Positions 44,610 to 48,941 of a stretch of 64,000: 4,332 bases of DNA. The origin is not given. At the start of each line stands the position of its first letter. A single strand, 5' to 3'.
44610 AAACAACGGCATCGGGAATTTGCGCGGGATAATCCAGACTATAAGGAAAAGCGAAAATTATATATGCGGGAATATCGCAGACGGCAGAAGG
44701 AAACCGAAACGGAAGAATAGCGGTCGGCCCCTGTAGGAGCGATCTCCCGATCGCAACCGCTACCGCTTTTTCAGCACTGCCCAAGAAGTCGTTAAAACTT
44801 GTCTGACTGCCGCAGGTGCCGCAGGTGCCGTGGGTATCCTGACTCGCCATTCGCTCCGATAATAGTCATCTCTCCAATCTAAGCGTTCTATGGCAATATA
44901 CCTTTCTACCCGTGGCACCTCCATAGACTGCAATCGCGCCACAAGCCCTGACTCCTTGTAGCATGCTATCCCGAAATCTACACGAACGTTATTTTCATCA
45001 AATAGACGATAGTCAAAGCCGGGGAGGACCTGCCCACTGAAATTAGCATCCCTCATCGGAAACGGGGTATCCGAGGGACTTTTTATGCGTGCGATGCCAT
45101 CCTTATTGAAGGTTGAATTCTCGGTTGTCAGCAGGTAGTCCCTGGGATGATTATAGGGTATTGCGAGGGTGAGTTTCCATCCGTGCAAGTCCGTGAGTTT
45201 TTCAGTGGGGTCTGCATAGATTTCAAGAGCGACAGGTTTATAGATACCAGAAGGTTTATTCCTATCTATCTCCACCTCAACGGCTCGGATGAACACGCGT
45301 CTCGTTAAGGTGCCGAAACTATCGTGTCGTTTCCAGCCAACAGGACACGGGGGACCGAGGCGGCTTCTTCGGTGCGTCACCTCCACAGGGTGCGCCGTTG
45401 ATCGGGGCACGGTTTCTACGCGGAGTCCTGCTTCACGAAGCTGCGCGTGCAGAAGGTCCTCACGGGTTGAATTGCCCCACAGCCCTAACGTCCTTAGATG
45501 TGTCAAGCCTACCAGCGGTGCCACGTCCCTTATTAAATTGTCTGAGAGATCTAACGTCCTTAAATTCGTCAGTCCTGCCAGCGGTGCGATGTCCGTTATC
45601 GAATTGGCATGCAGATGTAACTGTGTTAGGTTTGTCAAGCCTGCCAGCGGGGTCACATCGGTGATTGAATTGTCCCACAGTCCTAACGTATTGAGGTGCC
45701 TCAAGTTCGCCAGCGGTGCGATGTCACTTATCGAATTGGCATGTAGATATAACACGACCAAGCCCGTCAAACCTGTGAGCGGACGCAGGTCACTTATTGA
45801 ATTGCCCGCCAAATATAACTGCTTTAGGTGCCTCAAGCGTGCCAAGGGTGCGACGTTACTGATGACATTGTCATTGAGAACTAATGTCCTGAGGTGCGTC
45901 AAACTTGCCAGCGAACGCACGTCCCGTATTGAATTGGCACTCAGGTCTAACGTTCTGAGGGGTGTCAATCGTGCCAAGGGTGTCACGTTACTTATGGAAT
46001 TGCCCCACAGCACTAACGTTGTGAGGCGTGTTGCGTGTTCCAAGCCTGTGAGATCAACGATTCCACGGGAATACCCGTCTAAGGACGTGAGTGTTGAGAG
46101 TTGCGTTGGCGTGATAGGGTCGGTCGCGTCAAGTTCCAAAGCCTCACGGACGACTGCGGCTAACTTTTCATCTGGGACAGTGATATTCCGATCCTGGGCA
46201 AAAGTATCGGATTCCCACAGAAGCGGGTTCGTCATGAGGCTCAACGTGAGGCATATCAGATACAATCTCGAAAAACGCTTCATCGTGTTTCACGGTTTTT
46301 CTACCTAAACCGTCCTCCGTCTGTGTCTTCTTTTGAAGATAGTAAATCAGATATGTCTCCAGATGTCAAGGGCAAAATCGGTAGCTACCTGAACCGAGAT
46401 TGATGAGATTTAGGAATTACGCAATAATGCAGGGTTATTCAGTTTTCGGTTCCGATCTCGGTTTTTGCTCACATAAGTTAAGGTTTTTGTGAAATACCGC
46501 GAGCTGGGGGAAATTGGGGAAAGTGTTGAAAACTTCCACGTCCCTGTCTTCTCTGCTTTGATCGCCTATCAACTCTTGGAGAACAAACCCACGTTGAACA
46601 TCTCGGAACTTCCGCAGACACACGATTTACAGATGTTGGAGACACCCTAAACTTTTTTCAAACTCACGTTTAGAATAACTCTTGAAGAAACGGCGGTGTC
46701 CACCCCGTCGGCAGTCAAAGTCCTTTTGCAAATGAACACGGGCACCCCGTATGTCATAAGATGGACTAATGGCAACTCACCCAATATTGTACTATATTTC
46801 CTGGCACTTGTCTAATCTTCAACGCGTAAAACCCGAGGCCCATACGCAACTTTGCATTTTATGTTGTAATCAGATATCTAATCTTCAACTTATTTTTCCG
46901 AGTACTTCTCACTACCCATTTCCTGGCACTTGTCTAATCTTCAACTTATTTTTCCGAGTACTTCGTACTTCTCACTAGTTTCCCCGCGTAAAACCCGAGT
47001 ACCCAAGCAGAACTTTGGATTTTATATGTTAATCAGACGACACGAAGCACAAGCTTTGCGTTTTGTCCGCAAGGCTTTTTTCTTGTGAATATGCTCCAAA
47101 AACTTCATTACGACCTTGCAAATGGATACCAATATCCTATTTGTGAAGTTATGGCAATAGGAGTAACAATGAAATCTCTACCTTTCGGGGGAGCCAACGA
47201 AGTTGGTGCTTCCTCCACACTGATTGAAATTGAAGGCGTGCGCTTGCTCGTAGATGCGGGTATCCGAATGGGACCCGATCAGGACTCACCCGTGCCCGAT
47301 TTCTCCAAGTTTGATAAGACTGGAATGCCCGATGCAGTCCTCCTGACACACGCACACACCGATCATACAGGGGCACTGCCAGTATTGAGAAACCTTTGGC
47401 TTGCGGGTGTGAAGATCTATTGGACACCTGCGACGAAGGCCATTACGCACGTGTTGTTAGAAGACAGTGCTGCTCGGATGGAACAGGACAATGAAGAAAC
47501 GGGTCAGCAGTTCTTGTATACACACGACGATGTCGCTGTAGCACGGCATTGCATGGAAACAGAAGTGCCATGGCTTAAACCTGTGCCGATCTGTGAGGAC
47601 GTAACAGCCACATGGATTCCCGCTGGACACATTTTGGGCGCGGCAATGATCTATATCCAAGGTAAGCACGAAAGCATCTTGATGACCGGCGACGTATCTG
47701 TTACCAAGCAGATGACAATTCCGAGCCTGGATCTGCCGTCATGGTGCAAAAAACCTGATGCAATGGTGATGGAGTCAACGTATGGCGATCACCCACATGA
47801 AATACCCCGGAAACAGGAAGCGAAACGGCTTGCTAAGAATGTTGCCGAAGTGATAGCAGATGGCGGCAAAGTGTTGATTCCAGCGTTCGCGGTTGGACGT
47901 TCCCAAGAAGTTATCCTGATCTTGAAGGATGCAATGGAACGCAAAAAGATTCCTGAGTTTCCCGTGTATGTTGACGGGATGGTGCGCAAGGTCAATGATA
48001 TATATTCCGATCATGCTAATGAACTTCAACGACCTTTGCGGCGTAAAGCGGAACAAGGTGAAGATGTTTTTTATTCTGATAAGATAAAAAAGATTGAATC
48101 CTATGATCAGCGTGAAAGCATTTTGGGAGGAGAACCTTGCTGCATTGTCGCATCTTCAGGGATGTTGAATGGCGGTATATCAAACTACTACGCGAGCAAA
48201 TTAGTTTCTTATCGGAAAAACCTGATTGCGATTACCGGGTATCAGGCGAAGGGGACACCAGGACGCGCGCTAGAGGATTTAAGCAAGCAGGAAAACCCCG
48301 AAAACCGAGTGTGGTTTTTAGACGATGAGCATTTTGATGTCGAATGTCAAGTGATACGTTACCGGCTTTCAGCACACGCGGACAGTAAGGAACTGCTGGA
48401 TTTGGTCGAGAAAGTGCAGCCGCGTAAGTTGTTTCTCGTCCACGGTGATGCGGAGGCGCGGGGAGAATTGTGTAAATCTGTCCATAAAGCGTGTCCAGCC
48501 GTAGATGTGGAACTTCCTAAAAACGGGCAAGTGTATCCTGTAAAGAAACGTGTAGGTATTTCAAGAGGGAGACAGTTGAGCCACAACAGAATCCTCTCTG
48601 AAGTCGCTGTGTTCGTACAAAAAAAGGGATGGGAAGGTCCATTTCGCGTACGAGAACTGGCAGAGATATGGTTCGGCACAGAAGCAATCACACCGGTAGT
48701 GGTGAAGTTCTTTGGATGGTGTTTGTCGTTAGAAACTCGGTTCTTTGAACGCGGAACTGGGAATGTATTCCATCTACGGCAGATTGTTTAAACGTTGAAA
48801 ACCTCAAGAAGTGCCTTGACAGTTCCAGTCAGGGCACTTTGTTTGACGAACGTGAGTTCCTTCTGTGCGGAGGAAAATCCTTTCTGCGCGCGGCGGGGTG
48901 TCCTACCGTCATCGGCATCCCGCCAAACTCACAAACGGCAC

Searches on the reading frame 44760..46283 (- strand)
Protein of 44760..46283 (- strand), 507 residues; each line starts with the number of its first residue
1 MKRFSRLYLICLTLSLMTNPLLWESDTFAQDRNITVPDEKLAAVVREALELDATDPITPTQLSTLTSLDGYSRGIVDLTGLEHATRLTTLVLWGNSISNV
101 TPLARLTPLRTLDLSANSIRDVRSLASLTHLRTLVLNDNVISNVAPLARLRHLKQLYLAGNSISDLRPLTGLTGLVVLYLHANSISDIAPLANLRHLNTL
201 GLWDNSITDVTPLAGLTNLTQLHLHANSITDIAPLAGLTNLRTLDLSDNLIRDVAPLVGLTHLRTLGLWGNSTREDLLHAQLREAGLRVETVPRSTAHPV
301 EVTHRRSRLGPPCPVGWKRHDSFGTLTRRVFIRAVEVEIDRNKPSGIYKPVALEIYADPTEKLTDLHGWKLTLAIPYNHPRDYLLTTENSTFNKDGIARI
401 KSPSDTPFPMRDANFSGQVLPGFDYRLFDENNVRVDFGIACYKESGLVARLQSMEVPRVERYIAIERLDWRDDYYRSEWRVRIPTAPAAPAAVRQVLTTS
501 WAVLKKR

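Call 14: search_protein_families(library=pfam, proteins=[window:44760-46283:-], max_evalue=0.001)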
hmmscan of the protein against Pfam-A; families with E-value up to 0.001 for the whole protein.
window:44760-46283:- (507 aa): 9 families
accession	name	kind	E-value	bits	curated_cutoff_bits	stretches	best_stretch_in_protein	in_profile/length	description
PF12799.13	LRR_4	-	7e-40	134.6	27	5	196-236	2-43/44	Leucine Rich repeats (2 copies)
PF13855.12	LRR_8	-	2.7e-22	78.7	27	3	195-251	1-61/61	Leucine rich repeat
PF14580.12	LRR_9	-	2.2e-11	44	30.5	1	91-186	25-126/175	Leucine-rich repeat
PF23598.1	LRR_14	-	5.1e-11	42.4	40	1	90-267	5-195/353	Leucine-rich repeat region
PF00560.39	LRR_1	-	3e-09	35.7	20.6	0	240-253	1-14/23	Leucine Rich Repeat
PF23211.1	LRR_LRWD1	-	2e-07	31.4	28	1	101-163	36-98/190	Leucine-rich repeat and WD repeat-containing protein 1, LRR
PF23952.1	LRR_EndoS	-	2e-06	28.4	27.9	0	151-249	23-116/116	Endo-beta-N-acetylglucosaminidase EndoS LRR domain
PF25013.1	LRR_Zer-1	-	4.9e-05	23.9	27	0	61-135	6-82/137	Zer-1-like, Leucine-rich repeats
PF25019.1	LRR_R13L1-DRL21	-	0.00048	20.5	27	0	137-202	58-124/127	R13L1/DRL21 LRRs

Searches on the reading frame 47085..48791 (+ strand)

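Call 14: search_protein_families(library=pfam, proteins=[window:47085-48791:+], max_evalue=0.001)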
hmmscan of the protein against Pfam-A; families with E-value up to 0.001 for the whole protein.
window:47085-48791:+ (568 aa): 6 families
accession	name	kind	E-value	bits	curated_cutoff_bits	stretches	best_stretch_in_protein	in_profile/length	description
PF10996.14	Beta-Casp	-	3.8e-26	92.4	27.7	1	274-396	2-120/120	Beta-Casp domain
PF07521.17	RMMBL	-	2.4e-12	47.1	21.6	1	418-466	3-52/63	Zn-dependent metallo-hydrolase RNA specificity domain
PF16661.11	Lactamase_B_6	-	3.4e-10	40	27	1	46-224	1-182/193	Metallo-beta-lactamase superfamily domain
PF00753.33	Lactamase_B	-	5.5e-10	39.9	22.7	1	40-120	4-82/196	Metallo-beta-lactamase superfamily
PF12706.13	Lactamase_B_2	-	1.4e-09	38.3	27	1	53-233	2-167/200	Beta-lactamase superfamily domain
PF13483.12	Lactamase_B_3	-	0.00045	20.7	24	0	40-102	5-57/160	Beta-lactamase superfamily domain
